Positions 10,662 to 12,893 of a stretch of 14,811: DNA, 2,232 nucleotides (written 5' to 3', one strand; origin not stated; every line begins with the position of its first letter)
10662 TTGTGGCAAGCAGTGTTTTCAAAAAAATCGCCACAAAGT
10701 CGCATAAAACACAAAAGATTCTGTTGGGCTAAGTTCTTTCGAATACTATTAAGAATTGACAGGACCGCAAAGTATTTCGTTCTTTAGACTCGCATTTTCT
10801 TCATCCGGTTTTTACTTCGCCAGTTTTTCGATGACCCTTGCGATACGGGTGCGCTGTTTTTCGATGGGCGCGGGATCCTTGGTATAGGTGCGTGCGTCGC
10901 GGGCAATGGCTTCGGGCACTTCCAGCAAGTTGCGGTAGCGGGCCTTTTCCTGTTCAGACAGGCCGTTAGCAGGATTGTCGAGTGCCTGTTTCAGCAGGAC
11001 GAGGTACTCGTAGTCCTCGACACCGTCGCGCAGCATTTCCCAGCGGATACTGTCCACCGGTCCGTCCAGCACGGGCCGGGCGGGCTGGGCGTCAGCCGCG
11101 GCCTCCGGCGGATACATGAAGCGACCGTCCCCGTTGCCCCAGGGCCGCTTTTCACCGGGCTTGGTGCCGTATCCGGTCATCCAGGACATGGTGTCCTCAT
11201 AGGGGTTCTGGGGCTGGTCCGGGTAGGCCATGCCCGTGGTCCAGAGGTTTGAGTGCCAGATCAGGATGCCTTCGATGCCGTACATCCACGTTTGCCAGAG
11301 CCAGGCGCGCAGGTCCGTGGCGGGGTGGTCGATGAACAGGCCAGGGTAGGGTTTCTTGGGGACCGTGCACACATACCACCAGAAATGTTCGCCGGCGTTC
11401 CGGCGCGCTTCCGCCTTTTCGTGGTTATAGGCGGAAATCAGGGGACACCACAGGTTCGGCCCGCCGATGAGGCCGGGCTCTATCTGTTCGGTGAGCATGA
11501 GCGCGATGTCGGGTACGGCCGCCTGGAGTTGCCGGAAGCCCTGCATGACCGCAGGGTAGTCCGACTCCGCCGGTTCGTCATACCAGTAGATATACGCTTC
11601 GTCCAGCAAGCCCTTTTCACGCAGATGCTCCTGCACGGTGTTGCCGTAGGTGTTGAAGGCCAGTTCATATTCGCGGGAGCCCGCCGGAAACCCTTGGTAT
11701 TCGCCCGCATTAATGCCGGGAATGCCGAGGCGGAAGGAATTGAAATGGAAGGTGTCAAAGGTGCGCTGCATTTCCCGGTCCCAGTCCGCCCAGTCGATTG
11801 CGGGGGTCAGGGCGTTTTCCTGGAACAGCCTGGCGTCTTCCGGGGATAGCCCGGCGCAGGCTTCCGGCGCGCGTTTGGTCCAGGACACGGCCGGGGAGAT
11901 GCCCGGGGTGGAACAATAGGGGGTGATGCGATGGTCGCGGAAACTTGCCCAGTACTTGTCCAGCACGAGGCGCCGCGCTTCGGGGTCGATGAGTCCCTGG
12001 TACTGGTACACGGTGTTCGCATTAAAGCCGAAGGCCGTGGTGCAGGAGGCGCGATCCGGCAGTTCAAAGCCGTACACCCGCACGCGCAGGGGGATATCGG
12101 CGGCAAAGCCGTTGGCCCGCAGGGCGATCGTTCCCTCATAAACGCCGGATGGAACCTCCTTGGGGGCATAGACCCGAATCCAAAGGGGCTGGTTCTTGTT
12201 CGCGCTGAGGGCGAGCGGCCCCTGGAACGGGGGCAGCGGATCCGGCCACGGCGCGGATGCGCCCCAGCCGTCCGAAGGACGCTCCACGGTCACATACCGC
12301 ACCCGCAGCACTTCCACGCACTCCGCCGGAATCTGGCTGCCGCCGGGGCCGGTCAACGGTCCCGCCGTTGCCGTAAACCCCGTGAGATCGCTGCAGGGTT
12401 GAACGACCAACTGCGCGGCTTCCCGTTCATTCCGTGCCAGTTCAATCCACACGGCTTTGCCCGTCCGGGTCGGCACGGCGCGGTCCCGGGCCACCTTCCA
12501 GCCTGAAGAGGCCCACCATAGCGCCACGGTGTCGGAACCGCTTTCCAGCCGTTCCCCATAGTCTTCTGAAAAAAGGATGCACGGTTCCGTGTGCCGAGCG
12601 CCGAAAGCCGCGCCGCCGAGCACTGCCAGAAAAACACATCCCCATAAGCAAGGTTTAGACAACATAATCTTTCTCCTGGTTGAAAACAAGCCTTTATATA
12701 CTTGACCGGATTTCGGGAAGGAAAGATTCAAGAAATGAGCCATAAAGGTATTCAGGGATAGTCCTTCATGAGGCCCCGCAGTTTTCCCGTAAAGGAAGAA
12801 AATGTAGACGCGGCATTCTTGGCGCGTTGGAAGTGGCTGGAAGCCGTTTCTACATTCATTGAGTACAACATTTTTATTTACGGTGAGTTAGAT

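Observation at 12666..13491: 825-bp intergenic region packed with a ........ hairpin family and 21-nt direct repeats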

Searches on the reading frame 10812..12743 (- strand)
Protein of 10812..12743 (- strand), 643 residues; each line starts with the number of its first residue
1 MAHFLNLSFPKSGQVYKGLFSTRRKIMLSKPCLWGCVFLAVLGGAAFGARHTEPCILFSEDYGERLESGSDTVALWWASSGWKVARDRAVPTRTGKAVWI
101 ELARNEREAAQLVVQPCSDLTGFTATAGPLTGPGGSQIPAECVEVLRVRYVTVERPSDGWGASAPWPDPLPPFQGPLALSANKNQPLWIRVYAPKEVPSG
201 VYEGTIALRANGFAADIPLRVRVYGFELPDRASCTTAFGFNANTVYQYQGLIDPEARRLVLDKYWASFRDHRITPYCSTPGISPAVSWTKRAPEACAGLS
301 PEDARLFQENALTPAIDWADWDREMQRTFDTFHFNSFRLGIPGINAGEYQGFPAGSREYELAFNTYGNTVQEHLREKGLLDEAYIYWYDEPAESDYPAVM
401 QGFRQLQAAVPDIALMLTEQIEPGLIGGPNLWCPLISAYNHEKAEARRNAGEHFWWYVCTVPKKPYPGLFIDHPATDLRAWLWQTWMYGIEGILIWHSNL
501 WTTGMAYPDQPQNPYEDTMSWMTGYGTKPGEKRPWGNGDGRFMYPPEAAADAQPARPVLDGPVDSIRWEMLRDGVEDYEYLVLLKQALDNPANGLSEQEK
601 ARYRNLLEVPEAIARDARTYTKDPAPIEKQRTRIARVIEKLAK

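Call 7: search_protein_families(library=pfam, proteins=[window:10812-12743:-])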
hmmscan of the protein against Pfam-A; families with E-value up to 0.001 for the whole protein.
window:10812-12743:- (643 aa): 2 families
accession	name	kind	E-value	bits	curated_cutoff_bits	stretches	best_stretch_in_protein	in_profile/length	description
PF13320.12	GH123_cat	-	1.3e-22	81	23.1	1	349-583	119-323/324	Glycoside hydrolase 123, catalytic domain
PF22680.2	Glyco_hydro_123_N_2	-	4.2e-10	40.1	27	1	104-209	29-141/142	Glycoside hydrolase 123 N-terminal domain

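Call 44: find_homologous_proteins(query=window:10812-12665:-, max_evalue=1e-50)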
Query window:10812-12665:- (617 aa): 1066 proteins with E <= 1e-50 among 8000 candidates; the best 120 are listed.
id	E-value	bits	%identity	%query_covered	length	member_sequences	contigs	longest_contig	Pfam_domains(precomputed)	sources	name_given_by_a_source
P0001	0.0e+0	1432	97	100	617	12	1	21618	PF13320.13,PF22680.3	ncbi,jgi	jgi:hypothetical protein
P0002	0.0e+0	1130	75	100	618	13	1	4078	PF13320.13,PF22680.3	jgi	-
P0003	0.0e+0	1124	76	99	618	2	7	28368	PF13320.13,PF22680.3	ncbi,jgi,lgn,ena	-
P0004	0.0e+0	1124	77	99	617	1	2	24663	PF13320.13,PF22680.3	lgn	-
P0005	0.0e+0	1115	75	100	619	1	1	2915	PF13320.13,PF22680.3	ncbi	-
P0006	2.4e-284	963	68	98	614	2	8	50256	PF13320.13,PF22680.3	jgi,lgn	jgi:hypothetical protein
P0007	1.4e-279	948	78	80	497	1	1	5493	PF13320.13,PF22680.3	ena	-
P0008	1.1e-267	908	64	96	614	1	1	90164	PF13320.13,PF22680.3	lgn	-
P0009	7.3e-267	906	62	99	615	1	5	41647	PF13320.13,PF22680.3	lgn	-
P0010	8.2e-267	905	63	99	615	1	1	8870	PF13320.13,PF22680.3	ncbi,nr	ncbi:MAG: DUF4091 domain-containing protein [Candidatus Hydrogenedentes bacterium]|nr:DUF4091 domain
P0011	8.6e-263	892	63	99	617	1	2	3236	PF13320.13,PF22680.3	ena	-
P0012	2.3e-261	887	62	98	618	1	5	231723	PF19543.6,PF13320.13,PF22680.3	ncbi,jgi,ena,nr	ncbi:MAG TPA: DUF6067 family protein [Candidatus Hydrogenedentes bacterium]|nr:DUF6067 family protei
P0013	5.2e-258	876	62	97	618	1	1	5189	PF13320.13,PF22680.3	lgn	-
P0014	1.6e-256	871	61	98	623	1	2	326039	PF13320.13,PF22680.3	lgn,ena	-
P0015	5.2e-254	863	61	98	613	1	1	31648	PF13320.13,PF22680.3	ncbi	-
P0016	1.5e-253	862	61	95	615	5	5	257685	PF13320.13,PF22680.3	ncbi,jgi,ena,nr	ncbi:MAG TPA: DUF4091 domain-containing protein [Candidatus Hydrogenedentes bacterium]|nr:DUF4091 do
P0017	1.0e-251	856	60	98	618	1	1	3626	PF13320.13,PF22680.3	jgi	-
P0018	6.4e-251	853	59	97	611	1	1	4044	PF19543.6,PF13320.13,PF22680.3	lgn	-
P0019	1.1e-250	852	59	98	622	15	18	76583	PF13320.13,PF22680.3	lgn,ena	-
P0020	2.1e-250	851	58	100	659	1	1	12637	PF19543.6,PF13320.13,PF22680.3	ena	-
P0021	9.9e-250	849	59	99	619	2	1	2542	PF13320.13,PF22680.3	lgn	-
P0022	2.0e-249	848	61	95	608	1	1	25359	PF13320.13,PF22680.3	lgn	-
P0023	8.7e-249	846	58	98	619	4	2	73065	PF13320.13,PF22680.3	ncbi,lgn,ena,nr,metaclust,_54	ncbi:MAG: DUF4091 domain-containing protein [Candidatus Hydrogenedens sp.]|nr:DUF4091 domain-contain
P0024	3.0e-248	844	59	97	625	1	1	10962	PF19543.6,PF13320.13,PF22680.3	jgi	-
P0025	4.6e-248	843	58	100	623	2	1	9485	PF19543.6,PF13320.13,PF22680.3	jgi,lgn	-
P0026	2.0e-247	841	73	76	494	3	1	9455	PF13320.13,PF22680.3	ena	-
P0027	3.3e-247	841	59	96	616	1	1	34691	PF19543.6,PF13320.13,PF22680.3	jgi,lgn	-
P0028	1.9e-246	838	60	95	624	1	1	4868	PF13320.13,PF22680.3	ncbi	-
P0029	6.4e-246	836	58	98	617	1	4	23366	PF13320.13,PF22680.3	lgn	-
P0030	1.7e-245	835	61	95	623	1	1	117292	PF13320.13,PF22680.3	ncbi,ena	-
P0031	5.8e-245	833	56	98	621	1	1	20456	PF13320.13,PF22680.3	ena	-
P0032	3.6e-244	831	61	96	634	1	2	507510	PF13320.13,PF22680.3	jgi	jgi:Glycoside hydrolase 123, catalytic domain/Glycoside hydrolase 123 N-terminal domain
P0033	4.2e-244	830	59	96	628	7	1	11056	PF13320.13,PF22680.3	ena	-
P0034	1.4e-242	825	59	98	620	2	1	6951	PF13320.13,PF22680.3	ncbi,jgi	ncbi:MAG: glycoside hydrolase domain-containing protein [Candidatus Hydrogenedentales bacterium]|jgi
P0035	1.4e-241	822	57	98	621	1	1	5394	PF13320.13,PF22680.3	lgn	-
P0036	1.4e-240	819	57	99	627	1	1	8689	PF19543.6,PF13320.13,PF22680.3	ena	-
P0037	1.4e-240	819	63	89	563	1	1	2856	PF19543.6,PF13320.13,PF22680.3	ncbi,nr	ncbi:MAG: hypothetical protein QG656_881, partial [Candidatus Hydrogenedentes bacterium]|nr:hypothet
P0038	5.6e-240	817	56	98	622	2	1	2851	PF19543.6,PF13320.13,PF22680.3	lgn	-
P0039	2.9e-238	811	58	98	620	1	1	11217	PF13320.13,PF22680.3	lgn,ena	-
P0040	3.7e-238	811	58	95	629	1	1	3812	PF13320.13,PF22680.3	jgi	jgi:hypothetical protein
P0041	5.8e-238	810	57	99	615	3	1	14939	PF19543.6,PF13320.13,PF22680.3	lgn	-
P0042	5.2e-237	807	59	95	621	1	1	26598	PF13320.13,PF22680.3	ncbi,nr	ncbi:MAG: DUF4091 domain-containing protein [Candidatus Hydrogenedentes bacterium]|nr:DUF4091 domain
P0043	1.6e-235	802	58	95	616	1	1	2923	PF19543.6,PF13320.13,PF22680.3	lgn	-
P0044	4.6e-235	800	58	96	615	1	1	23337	PF19543.6,PF13320.13,PF22680.3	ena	-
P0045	7.3e-231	787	56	100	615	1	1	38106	PF13320.13,PF22680.3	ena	-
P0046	2.2e-228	778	55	100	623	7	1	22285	PF19543.6,PF13320.13,PF22680.3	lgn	-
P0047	4.6e-228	777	55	99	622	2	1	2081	PF19543.6,PF13320.13,PF22680.3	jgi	jgi:hypothetical protein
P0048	2.7e-227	775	55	98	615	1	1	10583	PF19543.6,PF13320.13,PF22680.3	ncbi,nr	ncbi:MAG: DUF4091 domain-containing protein [bacterium]|nr:DUF4091 domain-containing protein [bacter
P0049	7.1e-227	773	54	99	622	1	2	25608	PF19543.6,PF13320.13,PF22680.3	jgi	jgi:hypothetical protein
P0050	2.4e-226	772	54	99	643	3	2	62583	PF19543.6,PF13320.13,PF22680.3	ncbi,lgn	-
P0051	8.1e-226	770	55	98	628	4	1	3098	PF13320.13,PF22680.3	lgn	-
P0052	1.1e-225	769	56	99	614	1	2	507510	PF13320.13,PF22680.3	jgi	jgi:Glycoside hydrolase 123, catalytic domain/Glycoside hydrolase 123 N-terminal domain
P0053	4.6e-224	764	54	100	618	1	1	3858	PF19543.6,PF13320.13,PF22680.3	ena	-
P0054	5.3e-224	764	55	99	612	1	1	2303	PF19543.6,PF13320.13,PF22680.3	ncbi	-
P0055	3.7e-223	761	55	98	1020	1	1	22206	PF13320.13,PF22680.3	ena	-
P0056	6.2e-223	760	55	98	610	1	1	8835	PF19543.6,PF13320.13,PF22680.3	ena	-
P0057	9.7e-223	760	53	98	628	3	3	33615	PF19543.6,PF13320.13,PF22680.3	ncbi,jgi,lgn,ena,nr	ncbi:MAG TPA: DUF6067 family protein [Candidatus Hydrogenedentes bacterium]|nr:DUF6067 family protei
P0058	1.0e-222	760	53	99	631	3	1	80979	PF19543.6,PF13320.13,PF22680.3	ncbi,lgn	-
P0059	1.1e-222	760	55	98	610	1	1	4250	PF13320.13,PF22680.3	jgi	-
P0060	1.4e-222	759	56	95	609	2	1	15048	PF19543.6,PF13320.13,PF22680.3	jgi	-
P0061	3.4e-222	758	53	97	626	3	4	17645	PF19543.6,PF13320.13,PF22680.3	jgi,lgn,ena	jgi:hypothetical protein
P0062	7.1e-222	757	55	99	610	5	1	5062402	PF13320.13,PF22680.3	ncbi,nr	ncbi:MAG: DUF4091 domain-containing protein [Phycisphaerales bacterium]|nr:MAG: DUF4091 domain-conta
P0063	7.1e-222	757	56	95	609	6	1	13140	PF19543.6,PF13320.13,PF22680.3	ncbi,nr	ncbi:MAG: DUF4091 domain-containing protein [Planctomycetes bacterium]|nr:DUF4091 domain-containing 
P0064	8.2e-222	757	55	98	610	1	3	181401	PF13320.13,PF22680.3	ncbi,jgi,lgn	jgi:hypothetical protein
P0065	2.2e-221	755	56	95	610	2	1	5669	PF13320.13,PF22680.3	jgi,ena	-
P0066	6.8e-221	754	56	95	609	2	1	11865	PF19543.6,PF13320.13,PF22680.3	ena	-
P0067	7.5e-221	754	56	95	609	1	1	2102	PF19543.6,PF13320.13,PF22680.3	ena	-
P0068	1.4e-220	753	56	95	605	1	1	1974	PF19543.6,PF13320.13,PF22680.3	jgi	jgi:hypothetical protein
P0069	2.8e-220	752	55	95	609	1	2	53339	PF19543.6,PF13320.13,PF22680.3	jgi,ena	-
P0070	4.5e-220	751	54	98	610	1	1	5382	PF13320.13,PF22680.3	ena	-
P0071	5.3e-220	751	56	95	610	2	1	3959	PF13320.13,PF22680.3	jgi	-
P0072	5.7e-220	751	54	98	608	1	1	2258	PF19543.6,PF13320.13,PF22680.3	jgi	-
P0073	5.9e-220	751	56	95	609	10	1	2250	PF13320.13,PF22680.3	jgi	jgi:hypothetical protein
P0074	1.2e-219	750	52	100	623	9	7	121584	PF19543.6,PF13320.13,PF22680.3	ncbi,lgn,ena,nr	ncbi:MAG TPA: DUF6067 family protein [Candidatus Hydrogenedentes bacterium]|nr:DUF6067 family protei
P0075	1.7e-219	749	55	95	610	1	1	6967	PF19543.6,PF13320.13,PF22680.3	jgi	-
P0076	2.1e-219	749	55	95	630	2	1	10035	PF19543.6,PF13320.13,PF22680.3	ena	-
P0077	2.2e-219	749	56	95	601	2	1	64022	PF13320.13,PF22680.3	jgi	-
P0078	3.2e-219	748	56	95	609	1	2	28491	PF19543.6,PF13320.13,PF22680.3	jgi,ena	-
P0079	3.9e-219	748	55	96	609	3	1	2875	PF19543.6,PF13320.13,PF22680.3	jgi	-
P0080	5.3e-219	747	54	98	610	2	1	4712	PF13320.13,PF22680.3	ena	-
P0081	1.2e-218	746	54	95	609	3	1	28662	PF19543.6,PF13320.13,PF22680.3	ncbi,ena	-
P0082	1.3e-218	746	54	99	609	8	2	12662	PF19543.6,PF13320.13,PF22680.3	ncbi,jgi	ncbi:MAG: DUF4091 domain-containing protein [Planctomycetota bacterium]|jgi:hypothetical protein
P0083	3.2e-218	745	54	95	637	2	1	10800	PF19543.6,PF13320.13,PF22680.3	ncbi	-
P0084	3.2e-218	745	54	100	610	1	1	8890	PF19543.6,PF13320.13,PF22680.3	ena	-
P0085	3.6e-218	745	54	99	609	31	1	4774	PF19543.6,PF13320.13,PF22680.3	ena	-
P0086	4.2e-218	744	56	95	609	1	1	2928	PF19543.6,PF13320.13,PF22680.3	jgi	-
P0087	7.3e-218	744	54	99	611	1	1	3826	PF19543.6,PF13320.13,PF22680.3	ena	-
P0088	7.4e-218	744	56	95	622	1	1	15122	PF19543.6,PF13320.13,PF22680.3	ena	-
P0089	7.7e-218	744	53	100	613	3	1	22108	PF19543.6,PF13320.13,PF22680.3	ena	-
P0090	9.1e-218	743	53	98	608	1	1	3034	PF19543.6,PF13320.13,PF22680.3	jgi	-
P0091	2.8e-217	742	53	95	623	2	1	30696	PF13320.13,PF22680.3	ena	-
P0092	3.9e-217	741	53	98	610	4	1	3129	PF13320.13,PF22680.3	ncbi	-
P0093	3.9e-217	741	53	100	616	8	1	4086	PF13320.13,PF22680.3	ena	-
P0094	4.1e-217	741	55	95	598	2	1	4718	PF19543.6,PF13320.13,PF22680.3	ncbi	-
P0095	4.6e-216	738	53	98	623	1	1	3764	PF19543.6,PF13320.13,PF22680.3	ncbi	-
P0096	4.7e-216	738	56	95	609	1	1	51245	PF19543.6,PF13320.13,PF22680.3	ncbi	-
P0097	5.7e-216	737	54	99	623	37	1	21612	PF19543.6,PF13320.13,PF22680.3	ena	-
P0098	6.3e-216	737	58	54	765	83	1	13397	PF19543.6,PF13320.13,PF22680.3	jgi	-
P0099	6.3e-216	737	55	95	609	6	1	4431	PF19543.6,PF13320.13,PF22680.3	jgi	-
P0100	7.9e-216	737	55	96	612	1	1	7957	PF13320.13,PF22680.3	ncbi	-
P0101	8.8e-216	737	53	98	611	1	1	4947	PF13320.13,PF22680.3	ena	-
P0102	1.3e-215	736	54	99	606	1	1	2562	PF13320.13,PF22680.3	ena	-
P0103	1.6e-215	736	46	78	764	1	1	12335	PF19543.6,PF13320.13,PF22680.3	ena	-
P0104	2.0e-215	736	53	99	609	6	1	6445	PF13320.13,PF22680.3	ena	-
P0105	2.2e-215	735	56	95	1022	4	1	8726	PF19543.6,PF13320.13,PF22680.3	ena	-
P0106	2.2e-215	735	55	95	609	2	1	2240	PF19543.6,PF13320.13,PF22680.3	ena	-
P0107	2.6e-215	735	52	98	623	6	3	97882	PF13320.13,PF22680.3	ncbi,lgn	-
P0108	2.8e-215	735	55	95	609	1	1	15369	PF19543.6,PF13320.13,PF22680.3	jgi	jgi:hypothetical protein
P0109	3.1e-215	735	53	99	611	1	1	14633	PF19543.6,PF13320.13,PF22680.3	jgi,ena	-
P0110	3.2e-215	735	45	78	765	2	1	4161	PF19543.6,PF13320.13,PF22680.3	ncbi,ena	-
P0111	5.6e-215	734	55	95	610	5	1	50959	PF13320.13,PF22680.3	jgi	jgi:hypothetical protein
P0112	6.1e-215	734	54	95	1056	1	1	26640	PF19543.6,PF13320.13,PF22680.3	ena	-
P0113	6.3e-215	734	57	55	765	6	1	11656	PF19543.6,PF13320.13,PF22680.3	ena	-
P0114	6.4e-215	734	53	99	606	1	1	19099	PF13320.13,PF22680.3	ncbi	-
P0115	7.0e-215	734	58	56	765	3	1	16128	PF19543.6,PF13320.13,PF22680.3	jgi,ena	-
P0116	7.5e-215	734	54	95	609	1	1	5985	PF19543.6,PF13320.13,PF22680.3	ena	-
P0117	1.0e-214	733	52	99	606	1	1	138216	PF13320.13,PF22680.3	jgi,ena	-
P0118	1.1e-214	733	53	98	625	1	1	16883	PF19543.6,PF13320.13,PF22680.3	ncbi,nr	ncbi:MAG: DUF4091 domain-containing protein [Candidatus Hydrogenedentes bacterium]|nr:DUF4091 domain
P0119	1.2e-214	733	54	98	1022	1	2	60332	PF19543.6,PF13320.13,PF22680.3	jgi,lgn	jgi:hypothetical protein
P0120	1.6e-214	733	54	98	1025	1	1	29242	PF19543.6,PF13320.13,PF22680.3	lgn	-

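Call 45: find_encoding_contigs(protein=P0001, flank=4000, max_places=4)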
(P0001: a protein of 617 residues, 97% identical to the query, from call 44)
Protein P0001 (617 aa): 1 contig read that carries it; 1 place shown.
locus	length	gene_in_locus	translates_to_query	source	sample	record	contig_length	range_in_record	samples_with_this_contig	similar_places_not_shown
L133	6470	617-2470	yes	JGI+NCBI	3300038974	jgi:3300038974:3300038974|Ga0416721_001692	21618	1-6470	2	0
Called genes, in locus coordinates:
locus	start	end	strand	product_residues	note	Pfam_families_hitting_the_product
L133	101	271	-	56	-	-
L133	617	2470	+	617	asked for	PF22680:Glyco_hydro_123_N_2, PF13320:GH123_cat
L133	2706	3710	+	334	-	PF16670:PI-PLC-C1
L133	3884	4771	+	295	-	PF01370:Epimerase, PF04321:RmlD_sub_bind, PF01073:3Beta_HSD (weak), PF16363:GDP_Man_Dehyd, PF02719:Polysacc_synt_2 (weak)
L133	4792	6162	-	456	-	PF00291:PALP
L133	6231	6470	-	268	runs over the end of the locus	PF04454:Linocin_M18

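Call 46: find_encoding_contigs(protein=P0003, flank=4000, max_places=4)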
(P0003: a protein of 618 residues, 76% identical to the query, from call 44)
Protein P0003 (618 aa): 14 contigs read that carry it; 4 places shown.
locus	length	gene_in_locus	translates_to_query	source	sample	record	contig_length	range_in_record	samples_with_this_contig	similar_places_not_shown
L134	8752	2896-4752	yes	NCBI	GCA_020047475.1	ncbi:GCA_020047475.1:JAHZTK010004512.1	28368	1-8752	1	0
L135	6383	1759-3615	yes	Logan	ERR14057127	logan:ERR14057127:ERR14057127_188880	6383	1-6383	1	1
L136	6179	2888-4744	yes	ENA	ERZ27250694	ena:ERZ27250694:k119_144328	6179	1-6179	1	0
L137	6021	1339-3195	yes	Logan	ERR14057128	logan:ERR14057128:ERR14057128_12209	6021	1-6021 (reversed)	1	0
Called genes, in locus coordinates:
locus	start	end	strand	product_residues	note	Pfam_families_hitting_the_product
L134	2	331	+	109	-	?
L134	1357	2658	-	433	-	PF03781:FGE-sulfatase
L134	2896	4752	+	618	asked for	PF22680:Glyco_hydro_123_N_2, PF13320:GH123_cat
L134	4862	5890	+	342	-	PF09865:DUF2092 (faint)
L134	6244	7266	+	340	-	PF16670:PI-PLC-C1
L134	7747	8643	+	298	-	PF01370:Epimerase, PF04321:RmlD_sub_bind, PF01073:3Beta_HSD (weak), PF02719:Polysacc_synt_2 (weak), PF16363:GDP_Man_Dehyd, PF07993:NAD_binding_4 (weak)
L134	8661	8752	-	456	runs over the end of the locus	PF00291:PALP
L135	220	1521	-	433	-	PF03781:FGE-sulfatase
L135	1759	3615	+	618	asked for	PF22680:Glyco_hydro_123_N_2, PF13320:GH123_cat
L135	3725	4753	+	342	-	PF09865:DUF2092 (faint)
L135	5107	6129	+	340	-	PF16670:PI-PLC-C1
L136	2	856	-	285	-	?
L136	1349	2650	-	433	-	PF03781:FGE-sulfatase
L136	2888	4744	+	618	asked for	PF22680:Glyco_hydro_123_N_2, PF13320:GH123_cat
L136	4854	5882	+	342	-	PF09865:DUF2092 (faint)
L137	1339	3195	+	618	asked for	PF22680:Glyco_hydro_123_N_2, PF13320:GH123_cat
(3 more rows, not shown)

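Call 47: find_encoding_contigs(protein=P0004, flank=4000, max_places=4)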
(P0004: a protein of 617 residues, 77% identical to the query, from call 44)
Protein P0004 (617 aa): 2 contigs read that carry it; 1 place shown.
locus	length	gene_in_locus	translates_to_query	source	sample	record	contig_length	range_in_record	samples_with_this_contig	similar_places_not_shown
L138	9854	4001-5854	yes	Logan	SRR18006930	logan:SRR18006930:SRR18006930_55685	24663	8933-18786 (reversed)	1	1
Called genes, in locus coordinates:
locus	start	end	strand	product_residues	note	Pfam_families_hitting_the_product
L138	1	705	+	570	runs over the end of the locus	PF13625:Helicase_C_3, PF00176:SNF2-rel_dom (weak), PF04851:ResIII, PF16203:ERCC3_RAD25_C, PF00271:Helicase_C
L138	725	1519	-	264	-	PF05690:ThiG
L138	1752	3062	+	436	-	PF09925:DUF2157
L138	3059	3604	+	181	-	PF14345:GDYXXLXY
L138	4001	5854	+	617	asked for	PF22680:Glyco_hydro_123_N_2, PF13320:GH123_cat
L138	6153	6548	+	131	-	PF00392:GntR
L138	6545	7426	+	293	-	PF00005:ABC_tran, PF13304:AAA_21 (weak)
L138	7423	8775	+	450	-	-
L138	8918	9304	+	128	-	PF03965:Penicillinase_R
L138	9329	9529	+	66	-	-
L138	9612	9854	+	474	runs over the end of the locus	-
